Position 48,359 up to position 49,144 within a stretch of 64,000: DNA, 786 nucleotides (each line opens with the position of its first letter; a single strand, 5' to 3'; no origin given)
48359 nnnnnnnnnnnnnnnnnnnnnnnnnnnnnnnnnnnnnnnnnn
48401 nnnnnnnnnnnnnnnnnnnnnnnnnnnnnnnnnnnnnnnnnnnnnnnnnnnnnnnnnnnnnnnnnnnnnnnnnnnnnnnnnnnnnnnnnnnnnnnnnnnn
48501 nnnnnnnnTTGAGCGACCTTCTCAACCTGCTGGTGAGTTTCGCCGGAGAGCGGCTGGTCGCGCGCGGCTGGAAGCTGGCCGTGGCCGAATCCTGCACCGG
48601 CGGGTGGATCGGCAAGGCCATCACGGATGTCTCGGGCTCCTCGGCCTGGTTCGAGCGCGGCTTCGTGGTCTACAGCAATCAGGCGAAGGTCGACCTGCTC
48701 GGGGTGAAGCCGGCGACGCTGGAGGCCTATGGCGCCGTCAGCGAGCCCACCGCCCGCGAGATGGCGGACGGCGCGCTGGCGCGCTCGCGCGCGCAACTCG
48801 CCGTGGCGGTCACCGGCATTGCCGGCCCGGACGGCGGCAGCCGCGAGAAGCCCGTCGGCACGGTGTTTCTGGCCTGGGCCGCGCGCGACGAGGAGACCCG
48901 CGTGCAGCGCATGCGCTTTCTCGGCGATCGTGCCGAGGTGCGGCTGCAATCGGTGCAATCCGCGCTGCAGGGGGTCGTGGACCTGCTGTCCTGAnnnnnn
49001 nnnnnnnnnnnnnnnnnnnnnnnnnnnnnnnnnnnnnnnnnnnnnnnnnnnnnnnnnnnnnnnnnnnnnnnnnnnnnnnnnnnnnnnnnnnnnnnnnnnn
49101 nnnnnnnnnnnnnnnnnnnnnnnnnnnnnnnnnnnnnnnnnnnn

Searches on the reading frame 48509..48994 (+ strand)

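Call 3: search_protein_families(library=pfam, proteins=[window:48509-48994:+], max_evalue=0.01)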
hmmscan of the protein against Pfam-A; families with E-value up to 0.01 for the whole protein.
window:48509-48994:+ (161 aa): 1 family
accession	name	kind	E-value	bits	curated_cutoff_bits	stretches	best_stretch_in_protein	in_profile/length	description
PF02464.23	CinA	-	8.2e-58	194.9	23.5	1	12-159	8-154/155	Competence-damaged protein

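Call 4: search_protein_families(library=ncbifam, proteins=[window:48509-48994:+], max_evalue=0.01)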
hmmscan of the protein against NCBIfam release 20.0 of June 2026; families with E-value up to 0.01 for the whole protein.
window:48509-48994:+ (161 aa): 5 families
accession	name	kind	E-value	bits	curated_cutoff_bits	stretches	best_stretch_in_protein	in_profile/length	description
NF002975.0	PRK03661.1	equivalog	5.2e-62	208.3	212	1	6-158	7-159/164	nicotinamide-nucleotide amidase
TIGR00199.1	PncC_domain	subfamily_domain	1.3e-51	174.6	68.9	1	13-156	2-145/149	nicotinamide-nucleotide amidohydrolase family protein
NF001813.0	PRK00549.1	equivalog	1e-49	169.7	379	1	10-160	261-411/414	competence/damage-inducible protein A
NF002972.0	PRK03657.1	equivalog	3.5e-37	127.8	201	1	7-160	19-171/175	2-oxo-tetronate isomerase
TIGR00200.1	cinA_nterm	subfamily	2.2e-31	109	243.15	1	9-160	262-411/414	CinA family nicotinamide mononucleotide deamidase-related protein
